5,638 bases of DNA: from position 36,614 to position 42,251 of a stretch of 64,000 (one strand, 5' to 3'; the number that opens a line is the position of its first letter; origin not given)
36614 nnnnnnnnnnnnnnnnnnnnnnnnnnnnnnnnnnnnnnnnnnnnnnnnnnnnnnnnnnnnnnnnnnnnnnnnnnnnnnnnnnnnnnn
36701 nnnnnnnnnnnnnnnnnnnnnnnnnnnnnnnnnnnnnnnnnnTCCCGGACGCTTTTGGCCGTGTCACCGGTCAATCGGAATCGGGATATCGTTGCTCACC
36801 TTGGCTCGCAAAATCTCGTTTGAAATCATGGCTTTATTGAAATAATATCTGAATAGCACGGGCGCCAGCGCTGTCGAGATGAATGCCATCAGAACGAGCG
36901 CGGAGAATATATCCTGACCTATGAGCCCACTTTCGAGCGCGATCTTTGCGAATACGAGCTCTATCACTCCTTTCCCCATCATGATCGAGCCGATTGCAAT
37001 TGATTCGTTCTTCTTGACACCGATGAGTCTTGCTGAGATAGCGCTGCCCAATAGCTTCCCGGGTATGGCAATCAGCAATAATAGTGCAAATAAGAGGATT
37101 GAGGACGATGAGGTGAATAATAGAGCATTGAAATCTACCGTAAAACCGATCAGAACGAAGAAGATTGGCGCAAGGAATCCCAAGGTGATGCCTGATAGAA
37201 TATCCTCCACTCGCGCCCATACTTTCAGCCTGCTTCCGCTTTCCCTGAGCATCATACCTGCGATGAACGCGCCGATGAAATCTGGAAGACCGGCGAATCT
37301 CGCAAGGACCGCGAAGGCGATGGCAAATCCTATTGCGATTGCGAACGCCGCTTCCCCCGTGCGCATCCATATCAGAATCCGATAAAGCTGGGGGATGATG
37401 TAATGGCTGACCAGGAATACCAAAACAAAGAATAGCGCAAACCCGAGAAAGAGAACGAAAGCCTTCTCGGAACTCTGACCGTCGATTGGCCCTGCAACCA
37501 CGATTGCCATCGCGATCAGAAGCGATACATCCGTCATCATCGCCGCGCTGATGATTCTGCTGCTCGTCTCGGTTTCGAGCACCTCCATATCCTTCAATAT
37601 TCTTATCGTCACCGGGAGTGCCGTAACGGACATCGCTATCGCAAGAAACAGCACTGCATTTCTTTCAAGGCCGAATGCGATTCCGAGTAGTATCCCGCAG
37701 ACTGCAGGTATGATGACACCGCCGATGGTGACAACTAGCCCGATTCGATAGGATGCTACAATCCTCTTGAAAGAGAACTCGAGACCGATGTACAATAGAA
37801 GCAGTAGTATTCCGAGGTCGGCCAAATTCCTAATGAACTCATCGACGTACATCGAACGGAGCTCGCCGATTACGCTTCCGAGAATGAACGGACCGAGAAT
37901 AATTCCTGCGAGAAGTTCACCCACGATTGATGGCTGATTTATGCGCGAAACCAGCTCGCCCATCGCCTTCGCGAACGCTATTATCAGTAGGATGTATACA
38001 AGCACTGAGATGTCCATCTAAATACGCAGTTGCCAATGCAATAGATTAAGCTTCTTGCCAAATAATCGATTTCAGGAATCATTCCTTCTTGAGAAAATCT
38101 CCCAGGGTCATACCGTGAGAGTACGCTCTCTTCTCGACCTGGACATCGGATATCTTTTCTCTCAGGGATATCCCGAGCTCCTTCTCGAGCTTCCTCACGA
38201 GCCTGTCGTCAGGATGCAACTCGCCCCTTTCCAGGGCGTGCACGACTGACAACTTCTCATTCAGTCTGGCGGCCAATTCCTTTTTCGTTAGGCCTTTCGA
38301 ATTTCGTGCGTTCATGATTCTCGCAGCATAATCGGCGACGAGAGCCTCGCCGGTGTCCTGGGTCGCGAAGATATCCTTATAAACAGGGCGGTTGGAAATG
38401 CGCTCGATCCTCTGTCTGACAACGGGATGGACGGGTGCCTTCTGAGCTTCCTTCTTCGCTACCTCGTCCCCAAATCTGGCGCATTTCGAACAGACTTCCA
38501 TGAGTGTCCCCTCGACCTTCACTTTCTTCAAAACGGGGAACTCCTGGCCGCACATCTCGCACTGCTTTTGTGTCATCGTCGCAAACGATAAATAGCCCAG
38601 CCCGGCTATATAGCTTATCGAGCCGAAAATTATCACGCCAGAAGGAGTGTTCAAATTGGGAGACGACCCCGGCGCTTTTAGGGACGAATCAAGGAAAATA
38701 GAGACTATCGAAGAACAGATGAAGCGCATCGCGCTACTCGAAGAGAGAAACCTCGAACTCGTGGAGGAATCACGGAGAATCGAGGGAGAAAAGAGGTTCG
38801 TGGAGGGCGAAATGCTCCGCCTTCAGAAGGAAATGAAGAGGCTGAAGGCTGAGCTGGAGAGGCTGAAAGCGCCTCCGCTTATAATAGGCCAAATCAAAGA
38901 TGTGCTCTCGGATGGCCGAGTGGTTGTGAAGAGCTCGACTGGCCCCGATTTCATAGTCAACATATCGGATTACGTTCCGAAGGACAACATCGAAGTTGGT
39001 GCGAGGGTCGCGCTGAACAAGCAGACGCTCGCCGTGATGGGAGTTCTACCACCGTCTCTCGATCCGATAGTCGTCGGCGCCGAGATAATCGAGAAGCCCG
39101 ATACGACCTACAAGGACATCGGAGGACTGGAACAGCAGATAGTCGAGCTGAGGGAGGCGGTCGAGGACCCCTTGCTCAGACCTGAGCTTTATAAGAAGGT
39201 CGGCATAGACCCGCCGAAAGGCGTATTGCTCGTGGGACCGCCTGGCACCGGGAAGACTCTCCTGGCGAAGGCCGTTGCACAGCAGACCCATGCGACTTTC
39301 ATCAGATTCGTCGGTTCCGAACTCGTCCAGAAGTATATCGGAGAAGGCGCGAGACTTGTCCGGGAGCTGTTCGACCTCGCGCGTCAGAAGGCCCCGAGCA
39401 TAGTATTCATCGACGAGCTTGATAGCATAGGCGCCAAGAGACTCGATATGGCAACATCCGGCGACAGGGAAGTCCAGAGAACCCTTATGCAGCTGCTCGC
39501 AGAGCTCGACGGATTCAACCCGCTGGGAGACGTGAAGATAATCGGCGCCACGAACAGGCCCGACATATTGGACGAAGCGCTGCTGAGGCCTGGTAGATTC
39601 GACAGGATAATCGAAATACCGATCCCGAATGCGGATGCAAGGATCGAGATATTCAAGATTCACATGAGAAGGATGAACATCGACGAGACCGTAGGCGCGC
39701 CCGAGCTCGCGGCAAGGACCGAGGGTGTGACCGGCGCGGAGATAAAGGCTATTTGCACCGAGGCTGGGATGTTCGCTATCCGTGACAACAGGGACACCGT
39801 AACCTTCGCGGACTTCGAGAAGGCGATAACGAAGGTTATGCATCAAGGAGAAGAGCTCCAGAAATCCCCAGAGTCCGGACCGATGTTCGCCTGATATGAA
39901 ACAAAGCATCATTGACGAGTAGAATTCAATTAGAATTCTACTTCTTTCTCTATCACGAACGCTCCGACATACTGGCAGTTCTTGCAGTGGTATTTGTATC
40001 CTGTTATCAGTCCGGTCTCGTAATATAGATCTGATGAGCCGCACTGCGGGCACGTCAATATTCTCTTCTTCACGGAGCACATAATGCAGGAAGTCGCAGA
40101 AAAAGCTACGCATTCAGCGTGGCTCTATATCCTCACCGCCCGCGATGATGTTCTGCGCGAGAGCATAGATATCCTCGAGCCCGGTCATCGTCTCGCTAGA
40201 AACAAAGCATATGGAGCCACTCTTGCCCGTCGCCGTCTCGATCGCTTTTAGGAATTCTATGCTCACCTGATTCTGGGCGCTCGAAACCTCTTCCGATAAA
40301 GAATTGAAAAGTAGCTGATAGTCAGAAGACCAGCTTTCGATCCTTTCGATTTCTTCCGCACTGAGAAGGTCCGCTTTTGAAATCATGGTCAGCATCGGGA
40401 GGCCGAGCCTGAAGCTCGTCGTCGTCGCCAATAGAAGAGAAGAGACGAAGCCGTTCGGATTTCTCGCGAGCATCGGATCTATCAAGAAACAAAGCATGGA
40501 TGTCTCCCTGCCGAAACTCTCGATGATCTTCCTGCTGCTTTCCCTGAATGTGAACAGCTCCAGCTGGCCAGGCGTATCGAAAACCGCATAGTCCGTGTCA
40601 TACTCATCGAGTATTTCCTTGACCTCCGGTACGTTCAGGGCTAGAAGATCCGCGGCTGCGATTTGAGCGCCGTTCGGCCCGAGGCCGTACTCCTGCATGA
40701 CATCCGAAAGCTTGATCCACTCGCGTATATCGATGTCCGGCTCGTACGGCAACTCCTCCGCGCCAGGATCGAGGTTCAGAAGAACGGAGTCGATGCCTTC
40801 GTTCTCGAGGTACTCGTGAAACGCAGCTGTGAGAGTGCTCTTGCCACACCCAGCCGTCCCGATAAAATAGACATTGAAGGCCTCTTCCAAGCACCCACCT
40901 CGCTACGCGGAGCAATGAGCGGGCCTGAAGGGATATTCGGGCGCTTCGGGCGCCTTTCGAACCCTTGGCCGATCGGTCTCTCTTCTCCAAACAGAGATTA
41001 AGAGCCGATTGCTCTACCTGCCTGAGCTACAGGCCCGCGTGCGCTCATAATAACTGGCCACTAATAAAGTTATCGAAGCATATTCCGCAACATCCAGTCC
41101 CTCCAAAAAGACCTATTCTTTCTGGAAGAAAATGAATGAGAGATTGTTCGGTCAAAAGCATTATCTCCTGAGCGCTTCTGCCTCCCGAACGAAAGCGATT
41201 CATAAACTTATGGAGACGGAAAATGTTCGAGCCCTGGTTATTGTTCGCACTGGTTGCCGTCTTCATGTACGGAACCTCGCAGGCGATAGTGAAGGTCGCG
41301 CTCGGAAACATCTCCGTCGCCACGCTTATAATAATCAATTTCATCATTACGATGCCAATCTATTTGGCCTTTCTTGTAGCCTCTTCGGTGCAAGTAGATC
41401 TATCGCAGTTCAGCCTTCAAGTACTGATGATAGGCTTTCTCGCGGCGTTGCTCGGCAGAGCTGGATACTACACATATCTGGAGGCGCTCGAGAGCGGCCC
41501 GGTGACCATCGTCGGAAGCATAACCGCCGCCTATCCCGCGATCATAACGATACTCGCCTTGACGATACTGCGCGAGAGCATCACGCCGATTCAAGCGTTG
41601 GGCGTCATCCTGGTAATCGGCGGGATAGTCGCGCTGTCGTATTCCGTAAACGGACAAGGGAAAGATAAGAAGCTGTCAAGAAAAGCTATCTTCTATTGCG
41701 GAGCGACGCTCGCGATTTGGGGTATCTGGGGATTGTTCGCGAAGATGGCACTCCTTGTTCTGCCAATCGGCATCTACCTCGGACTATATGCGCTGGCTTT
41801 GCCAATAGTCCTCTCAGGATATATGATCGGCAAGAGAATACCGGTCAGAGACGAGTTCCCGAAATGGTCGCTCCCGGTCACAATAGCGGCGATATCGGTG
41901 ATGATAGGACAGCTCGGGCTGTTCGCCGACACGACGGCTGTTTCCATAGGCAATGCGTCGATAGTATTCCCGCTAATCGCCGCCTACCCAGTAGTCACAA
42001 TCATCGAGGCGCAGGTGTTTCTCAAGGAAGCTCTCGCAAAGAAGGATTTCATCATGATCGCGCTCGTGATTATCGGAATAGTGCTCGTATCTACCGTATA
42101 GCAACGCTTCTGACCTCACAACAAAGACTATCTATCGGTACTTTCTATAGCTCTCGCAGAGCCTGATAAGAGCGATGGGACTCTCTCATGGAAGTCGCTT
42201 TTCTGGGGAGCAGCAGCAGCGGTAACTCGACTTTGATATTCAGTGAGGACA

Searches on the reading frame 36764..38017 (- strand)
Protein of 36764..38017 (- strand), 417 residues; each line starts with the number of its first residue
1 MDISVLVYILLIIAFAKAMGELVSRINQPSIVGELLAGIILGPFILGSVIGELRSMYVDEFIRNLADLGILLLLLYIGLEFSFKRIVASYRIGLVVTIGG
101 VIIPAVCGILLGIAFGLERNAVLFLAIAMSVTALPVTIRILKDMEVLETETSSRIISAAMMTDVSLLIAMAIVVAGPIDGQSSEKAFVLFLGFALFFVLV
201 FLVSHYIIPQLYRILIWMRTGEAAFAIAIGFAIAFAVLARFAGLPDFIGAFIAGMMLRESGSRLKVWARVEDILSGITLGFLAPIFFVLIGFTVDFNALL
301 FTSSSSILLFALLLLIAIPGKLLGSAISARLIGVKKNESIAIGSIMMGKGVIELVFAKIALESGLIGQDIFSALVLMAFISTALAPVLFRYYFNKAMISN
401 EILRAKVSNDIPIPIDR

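Call 14: search_protein_families(library=pfam, proteins=[window:36764-38017:-])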
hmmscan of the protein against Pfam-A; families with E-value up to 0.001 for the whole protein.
window:36764-38017:- (417 aa): 1 family
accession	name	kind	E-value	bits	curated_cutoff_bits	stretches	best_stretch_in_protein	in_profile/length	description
PF00999.27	Na_H_Exchanger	-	7.3e-51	173.6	26.2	1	11-389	2-369/375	Sodium/hydrogen exchanger, transmembrane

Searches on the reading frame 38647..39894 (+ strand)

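Call 14: search_protein_families(library=pfam, proteins=[window:38647-39894:+])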
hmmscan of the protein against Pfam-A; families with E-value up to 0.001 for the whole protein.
window:38647-39894:+ (415 aa): 14 families
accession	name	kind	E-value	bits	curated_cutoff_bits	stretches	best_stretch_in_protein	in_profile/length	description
PF00004.35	AAA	-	1.3e-44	152.3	21.2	1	193-325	1-130/131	ATPase family associated with various cellular activities (AAA)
PF17862.7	AAA_lid_3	-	5.3e-15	55.1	27.2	1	353-392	6-45/45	AAA+ lid domain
PF16450.11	Prot_ATP_ID_OB_C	-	1.3e-13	50.9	23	1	80-135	1-56/56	Proteasomal ATPase OB C-terminal domain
PF07724.20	AAA_2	-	4.7e-07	30.4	27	1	193-284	6-99/166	AAA domain (Cdc48 subfamily)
PF13191.12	AAA_16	-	1.9e-06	28.9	32.6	1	181-217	15-51/167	AAA ATPase domain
PF07728.20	AAA_5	-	2e-05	25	22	1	192-306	1-125/139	AAA domain (dynein-related subfamily)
PF13401.12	AAA_22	-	0.00011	23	27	0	193-221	8-39/130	AAA domain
PF05496.18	RuvB_N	-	0.00017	21.8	27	1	192-261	35-96/159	Holliday junction DNA helicase RuvB P-loop domain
PF21236.3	PRS7_OB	-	0.00023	21.1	26.7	0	77-135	7-69/69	26S proteasome regulatory subunit 7, OB domain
PF17758.7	Prot_ATP_ID_OB_N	-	0.00024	21.2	23.4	1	89-130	11-52/62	Proteasomal ATPase OB N-terminal domain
PF06068.19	TIP49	-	0.00032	20.4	23.8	0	191-229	51-91/347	TIP49 P-loop domain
PF20720.3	nSTAND3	-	0.00043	20.4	27.2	1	193-283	20-94/155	Novel STAND NTPase 3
PF01695.23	IstB_IS21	-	0.00046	20.2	24.1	1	188-257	90-161/238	IstB-like ATP binding protein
PF13521.12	AAA_28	-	0.00072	20.2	27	0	193-235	2-40/164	AAA domain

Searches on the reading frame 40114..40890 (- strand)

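Call 14: search_protein_families(library=pfam, proteins=[window:40114-40890:-])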
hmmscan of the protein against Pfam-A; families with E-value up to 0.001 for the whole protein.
window:40114-40890:- (258 aa): 5 families
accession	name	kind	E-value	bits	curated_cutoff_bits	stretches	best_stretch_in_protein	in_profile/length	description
PF03029.23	ATP_bind_1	-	2.5e-56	191.6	27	1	9-249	1-238/240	Conserved hypothetical ATP binding protein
PF01656.29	CbiA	-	0.0003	21.2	25.4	1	12-129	7-54/125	CobQ/CobB/MinD/ParA nucleotide binding domain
PF13479.12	AAA_24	-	0.00069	19.9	27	0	7-117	5-83/195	AAA domain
PF03193.22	RsgA_GTPase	-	0.0008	19.7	30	0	7-26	109-128/174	RsgA GTPase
PF00009.33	GTP_EFTU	-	0.00088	19.3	26.5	0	159-243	117-180/188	Elongation factor Tu GTP binding domain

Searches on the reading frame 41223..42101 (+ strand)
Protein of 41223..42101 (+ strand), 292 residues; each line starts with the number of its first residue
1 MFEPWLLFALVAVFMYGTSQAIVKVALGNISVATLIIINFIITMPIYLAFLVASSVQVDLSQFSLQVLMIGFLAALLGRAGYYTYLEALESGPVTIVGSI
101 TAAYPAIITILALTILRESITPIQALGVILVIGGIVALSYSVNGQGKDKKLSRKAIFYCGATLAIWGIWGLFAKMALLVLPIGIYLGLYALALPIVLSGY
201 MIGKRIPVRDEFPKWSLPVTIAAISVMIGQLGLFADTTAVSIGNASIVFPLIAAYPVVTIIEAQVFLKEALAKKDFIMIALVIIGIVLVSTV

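Call 14: search_protein_families(library=pfam, proteins=[window:41223-42101:+])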
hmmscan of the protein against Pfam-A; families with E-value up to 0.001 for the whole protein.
window:41223-42101:+ (292 aa): 2 families
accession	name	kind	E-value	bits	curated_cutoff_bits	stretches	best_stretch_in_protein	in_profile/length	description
PF00892.27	EamA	-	4e-28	98.8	28.2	2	5-139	3-134/135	EamA-like transporter family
PF10639.15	TMEM234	-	0.00079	19.9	30.1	0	74-136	47-110/113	Putative transmembrane family 234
